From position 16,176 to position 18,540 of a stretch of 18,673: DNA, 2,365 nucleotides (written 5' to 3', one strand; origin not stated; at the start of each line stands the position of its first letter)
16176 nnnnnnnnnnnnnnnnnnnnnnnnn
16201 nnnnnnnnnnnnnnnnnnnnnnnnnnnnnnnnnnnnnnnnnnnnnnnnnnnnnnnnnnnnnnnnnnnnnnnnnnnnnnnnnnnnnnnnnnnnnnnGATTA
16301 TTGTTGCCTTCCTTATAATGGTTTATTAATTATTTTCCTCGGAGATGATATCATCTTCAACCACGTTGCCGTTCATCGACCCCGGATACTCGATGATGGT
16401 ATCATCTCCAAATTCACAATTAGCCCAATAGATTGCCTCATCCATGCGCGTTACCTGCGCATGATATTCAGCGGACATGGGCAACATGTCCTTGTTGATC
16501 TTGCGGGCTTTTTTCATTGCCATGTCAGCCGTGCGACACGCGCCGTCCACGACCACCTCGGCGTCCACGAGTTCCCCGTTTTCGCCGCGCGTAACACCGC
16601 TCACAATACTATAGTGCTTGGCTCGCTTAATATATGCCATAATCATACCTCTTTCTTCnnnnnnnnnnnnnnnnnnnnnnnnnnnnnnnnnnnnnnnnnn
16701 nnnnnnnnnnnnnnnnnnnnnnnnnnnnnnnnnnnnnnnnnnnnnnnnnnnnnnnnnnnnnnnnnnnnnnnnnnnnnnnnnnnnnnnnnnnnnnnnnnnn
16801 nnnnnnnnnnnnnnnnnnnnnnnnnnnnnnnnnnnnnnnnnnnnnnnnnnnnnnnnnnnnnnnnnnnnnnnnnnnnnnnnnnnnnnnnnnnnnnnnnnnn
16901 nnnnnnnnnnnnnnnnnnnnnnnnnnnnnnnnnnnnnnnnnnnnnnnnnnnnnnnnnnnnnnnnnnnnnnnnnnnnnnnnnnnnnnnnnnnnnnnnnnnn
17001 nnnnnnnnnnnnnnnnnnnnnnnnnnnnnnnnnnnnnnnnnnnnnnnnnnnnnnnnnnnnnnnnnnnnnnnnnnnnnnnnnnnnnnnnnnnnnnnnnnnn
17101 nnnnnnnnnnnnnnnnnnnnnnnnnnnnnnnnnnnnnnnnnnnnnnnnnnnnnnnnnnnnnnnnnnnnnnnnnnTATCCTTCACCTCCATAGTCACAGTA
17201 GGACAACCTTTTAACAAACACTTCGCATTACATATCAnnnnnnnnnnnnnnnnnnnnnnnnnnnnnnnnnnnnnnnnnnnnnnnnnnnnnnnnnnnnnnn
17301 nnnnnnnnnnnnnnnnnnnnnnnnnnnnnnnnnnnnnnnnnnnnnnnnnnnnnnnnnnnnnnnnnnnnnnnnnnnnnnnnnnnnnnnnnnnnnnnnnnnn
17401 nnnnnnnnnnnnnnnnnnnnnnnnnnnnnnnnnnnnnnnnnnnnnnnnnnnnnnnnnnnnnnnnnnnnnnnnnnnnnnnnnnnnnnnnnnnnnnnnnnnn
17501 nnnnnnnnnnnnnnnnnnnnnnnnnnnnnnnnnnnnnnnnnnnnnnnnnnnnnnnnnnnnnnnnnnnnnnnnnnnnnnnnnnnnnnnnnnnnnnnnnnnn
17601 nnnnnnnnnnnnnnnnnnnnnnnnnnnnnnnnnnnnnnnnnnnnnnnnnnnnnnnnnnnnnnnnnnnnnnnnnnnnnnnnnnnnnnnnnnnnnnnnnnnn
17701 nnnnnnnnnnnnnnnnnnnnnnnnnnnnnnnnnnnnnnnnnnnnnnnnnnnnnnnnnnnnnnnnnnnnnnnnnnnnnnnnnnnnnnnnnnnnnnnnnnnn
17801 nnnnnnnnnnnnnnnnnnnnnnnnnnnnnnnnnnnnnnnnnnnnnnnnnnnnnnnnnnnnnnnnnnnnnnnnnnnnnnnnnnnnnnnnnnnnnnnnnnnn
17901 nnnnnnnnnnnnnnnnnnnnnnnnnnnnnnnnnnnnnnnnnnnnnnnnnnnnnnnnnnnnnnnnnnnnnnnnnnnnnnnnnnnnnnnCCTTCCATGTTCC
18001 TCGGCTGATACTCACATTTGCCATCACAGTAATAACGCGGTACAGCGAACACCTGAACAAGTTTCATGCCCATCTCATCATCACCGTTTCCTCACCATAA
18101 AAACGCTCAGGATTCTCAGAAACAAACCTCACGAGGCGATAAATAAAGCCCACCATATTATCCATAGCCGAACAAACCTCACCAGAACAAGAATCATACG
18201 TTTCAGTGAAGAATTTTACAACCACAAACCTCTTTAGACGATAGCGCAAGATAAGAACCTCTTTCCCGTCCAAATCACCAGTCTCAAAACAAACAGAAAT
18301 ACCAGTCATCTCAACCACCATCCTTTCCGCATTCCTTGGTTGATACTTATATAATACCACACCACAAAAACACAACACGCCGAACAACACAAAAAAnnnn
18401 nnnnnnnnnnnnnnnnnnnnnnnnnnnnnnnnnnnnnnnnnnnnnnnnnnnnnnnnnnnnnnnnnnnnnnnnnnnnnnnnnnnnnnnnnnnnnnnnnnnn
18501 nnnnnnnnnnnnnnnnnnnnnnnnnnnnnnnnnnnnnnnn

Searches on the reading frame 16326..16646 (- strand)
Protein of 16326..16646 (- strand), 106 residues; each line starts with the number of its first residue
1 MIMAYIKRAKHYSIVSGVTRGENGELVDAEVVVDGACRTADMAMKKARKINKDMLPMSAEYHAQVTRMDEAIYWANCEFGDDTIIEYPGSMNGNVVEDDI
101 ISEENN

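Call 10: search_protein_families(library=phrogs, proteins=[window:16326-16646:-])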
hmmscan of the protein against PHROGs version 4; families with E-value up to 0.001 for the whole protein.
window:16326-16646:- (106 aa): 0 families

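Call 13: search_protein_families(library=pfam, proteins=[window:16326-16646:-], max_evalue=0.01)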
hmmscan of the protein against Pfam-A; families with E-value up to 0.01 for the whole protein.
window:16326-16646:- (106 aa): 0 families

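Call 52: search_protein_families(library=phrogs, proteins=[window:16326-16646:-], max_evalue=0.1)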
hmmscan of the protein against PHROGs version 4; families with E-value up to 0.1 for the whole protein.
window:16326-16646:- (106 aa): 1 family
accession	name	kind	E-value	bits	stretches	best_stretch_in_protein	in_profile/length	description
phrog_1454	-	unknown function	0.04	15.1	1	45-77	39-71/81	-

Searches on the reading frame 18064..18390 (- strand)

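Call 51: search_protein_families(library=pfam, proteins=[window:18064-18390:-], max_evalue=0.1)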
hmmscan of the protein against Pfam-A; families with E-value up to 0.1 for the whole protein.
window:18064-18390:- (108 aa): 1 family
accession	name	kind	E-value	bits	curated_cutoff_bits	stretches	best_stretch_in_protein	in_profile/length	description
PF05545.16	FixQ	-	0.024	15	29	1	2-23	16-37/49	Cbb3-type cytochrome oxidase component FixQ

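Call 52: search_protein_families(library=phrogs, proteins=[window:18064-18390:-], max_evalue=0.1)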
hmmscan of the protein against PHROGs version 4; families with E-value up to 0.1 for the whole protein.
window:18064-18390:- (108 aa): 0 families
